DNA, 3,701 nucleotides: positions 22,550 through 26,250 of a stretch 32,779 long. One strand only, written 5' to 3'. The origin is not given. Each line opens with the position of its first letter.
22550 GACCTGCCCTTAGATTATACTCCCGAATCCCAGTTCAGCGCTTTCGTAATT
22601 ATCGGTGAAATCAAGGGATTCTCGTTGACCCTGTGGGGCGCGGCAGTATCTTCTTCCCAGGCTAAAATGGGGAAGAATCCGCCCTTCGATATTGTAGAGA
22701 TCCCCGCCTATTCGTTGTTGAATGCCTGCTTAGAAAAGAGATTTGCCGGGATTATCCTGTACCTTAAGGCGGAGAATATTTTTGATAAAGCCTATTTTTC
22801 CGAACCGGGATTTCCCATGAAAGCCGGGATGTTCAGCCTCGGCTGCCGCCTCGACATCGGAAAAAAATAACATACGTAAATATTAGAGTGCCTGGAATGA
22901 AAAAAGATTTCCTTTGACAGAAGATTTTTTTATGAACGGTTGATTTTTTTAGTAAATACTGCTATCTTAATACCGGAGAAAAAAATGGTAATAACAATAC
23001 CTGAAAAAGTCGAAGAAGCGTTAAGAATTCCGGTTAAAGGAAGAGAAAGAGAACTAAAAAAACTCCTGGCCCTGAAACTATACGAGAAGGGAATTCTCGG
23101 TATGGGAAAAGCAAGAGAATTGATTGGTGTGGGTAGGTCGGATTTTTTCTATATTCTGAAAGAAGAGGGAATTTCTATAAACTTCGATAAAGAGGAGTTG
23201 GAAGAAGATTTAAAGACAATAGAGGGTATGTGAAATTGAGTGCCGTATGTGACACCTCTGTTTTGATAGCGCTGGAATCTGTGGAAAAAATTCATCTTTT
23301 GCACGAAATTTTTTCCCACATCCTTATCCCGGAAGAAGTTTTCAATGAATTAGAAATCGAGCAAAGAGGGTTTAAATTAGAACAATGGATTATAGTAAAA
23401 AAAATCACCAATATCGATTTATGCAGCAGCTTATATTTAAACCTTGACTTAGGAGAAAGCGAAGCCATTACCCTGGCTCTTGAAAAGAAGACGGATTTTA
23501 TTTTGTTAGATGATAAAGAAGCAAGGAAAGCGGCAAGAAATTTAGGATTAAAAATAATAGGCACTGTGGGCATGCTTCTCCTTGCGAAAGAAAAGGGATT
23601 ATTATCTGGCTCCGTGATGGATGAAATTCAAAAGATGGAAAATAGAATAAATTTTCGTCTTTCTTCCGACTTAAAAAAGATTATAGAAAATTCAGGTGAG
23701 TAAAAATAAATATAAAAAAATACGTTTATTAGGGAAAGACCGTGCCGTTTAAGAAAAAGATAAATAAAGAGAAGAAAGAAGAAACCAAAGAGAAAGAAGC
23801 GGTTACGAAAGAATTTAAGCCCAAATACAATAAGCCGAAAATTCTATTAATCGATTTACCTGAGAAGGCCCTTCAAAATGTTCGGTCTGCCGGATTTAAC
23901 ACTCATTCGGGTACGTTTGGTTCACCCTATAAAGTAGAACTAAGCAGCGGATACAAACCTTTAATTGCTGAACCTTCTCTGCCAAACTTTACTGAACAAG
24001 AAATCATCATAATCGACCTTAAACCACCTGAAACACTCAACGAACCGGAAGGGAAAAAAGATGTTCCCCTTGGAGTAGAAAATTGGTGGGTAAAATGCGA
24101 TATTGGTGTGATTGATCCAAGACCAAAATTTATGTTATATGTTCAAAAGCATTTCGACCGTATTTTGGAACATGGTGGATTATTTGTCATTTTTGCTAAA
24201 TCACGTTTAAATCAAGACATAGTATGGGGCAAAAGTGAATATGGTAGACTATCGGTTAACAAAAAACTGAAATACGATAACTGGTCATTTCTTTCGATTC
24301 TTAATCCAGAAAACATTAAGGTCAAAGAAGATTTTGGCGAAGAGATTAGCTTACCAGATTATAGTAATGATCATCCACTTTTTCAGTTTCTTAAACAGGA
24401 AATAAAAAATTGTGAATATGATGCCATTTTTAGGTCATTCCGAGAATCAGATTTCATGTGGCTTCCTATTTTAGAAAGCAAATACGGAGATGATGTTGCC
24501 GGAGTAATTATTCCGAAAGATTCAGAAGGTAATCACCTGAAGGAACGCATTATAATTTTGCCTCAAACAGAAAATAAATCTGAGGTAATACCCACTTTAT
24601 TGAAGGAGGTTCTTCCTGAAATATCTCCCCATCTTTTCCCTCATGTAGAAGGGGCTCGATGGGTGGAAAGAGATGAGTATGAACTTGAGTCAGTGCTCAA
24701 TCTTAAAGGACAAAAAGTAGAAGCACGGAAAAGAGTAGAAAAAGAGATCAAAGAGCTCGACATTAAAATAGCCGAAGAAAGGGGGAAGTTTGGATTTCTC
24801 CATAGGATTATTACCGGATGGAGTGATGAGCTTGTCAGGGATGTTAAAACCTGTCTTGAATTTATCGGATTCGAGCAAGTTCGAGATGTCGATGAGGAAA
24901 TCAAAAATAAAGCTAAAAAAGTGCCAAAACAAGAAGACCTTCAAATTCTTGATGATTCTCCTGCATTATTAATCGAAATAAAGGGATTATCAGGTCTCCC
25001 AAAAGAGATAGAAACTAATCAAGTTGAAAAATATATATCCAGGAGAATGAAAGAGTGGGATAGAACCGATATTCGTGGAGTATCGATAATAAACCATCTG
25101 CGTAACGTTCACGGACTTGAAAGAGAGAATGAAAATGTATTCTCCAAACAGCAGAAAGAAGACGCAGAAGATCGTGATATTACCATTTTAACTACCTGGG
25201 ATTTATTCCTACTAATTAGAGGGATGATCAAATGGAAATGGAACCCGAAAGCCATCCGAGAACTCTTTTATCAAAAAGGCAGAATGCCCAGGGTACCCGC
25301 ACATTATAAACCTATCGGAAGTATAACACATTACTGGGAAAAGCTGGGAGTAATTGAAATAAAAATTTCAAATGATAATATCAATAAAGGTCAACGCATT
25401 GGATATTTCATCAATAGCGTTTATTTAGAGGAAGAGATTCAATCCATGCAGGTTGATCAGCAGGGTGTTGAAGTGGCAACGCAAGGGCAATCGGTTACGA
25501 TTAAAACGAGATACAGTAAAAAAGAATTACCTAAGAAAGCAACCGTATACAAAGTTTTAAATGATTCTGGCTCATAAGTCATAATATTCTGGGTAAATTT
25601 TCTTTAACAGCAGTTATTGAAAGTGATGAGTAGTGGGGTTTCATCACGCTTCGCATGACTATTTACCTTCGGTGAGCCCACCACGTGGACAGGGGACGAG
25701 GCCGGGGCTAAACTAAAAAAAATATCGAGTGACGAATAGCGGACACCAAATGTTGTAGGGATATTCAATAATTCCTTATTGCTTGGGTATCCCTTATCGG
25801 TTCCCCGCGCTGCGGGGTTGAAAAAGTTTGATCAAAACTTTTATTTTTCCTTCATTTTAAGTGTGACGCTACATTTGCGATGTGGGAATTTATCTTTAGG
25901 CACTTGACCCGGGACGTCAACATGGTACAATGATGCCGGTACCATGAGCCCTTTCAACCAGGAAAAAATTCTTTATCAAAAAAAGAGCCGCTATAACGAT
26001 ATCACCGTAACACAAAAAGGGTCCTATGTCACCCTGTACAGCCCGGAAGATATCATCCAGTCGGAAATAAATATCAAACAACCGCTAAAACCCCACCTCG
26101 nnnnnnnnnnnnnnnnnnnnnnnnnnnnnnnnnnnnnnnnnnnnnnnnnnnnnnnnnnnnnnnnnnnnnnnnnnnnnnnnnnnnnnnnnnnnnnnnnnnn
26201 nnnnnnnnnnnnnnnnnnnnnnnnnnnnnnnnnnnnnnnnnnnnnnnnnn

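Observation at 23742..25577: Novel domain architecture: unknown N-domain + coiled coil + PD-(D/E)xK core + EF-Tu domain-2-like barrel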

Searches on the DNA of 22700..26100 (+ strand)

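Call 34: search_rna_families(source=window, start=22700, end=26100, threshold=evalue, max_evalue=1)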
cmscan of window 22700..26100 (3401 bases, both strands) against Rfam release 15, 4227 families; matches with E-value up to 1: 0.
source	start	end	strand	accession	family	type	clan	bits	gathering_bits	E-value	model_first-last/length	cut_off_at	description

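Call 80: search_dna_similar(query=L038:5989-7680:+, collection=ecoli_genomes, mode=near, max_rows=12)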
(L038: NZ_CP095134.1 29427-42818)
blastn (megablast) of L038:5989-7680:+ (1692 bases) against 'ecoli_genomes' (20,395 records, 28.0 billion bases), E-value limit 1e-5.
No match.

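Call 81: search_dna_similar(query=L038:5989-7680:+, collection=plasmids, mode=near, max_rows=25, rows=spread)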
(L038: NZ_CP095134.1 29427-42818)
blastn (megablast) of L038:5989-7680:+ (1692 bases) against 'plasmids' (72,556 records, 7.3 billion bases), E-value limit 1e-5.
Records with a match: 5; places in all: 6; records where one place covers at least 80% of the query: 2.
Best place of each record, by identity: >=99% 4; 80-90% 1.
By first word of the organism name: Klebsiella 5.
By predicted mobility (MOB-suite, as given by PLSDB): mobilizable 4; conjugative 1.
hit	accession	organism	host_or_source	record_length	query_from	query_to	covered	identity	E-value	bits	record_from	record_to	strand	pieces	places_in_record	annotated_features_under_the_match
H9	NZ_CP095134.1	Klebsiella pneumoniae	Homo sapiens,Cell culture,Chronic wound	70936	1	1692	100%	100.0%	0e+0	3125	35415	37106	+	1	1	hypothetical protein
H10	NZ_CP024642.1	Klebsiella michiganensis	Homo sapiens,sputum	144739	1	1692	100%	85.1%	0e+0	1724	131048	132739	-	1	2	hypothetical protein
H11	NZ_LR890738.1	Klebsiella pneumoniae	Homo sapiens,wound swab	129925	1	107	6%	100.0%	2e-47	198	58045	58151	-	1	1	none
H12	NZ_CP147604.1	Klebsiella pneumoniae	Homo sapiens,bloodstream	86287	1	107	6%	100.0%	2e-47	198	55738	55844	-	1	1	none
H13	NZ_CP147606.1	Klebsiella pneumoniae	Homo sapiens,bloodstream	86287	1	107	6%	100.0%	2e-47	198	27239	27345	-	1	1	none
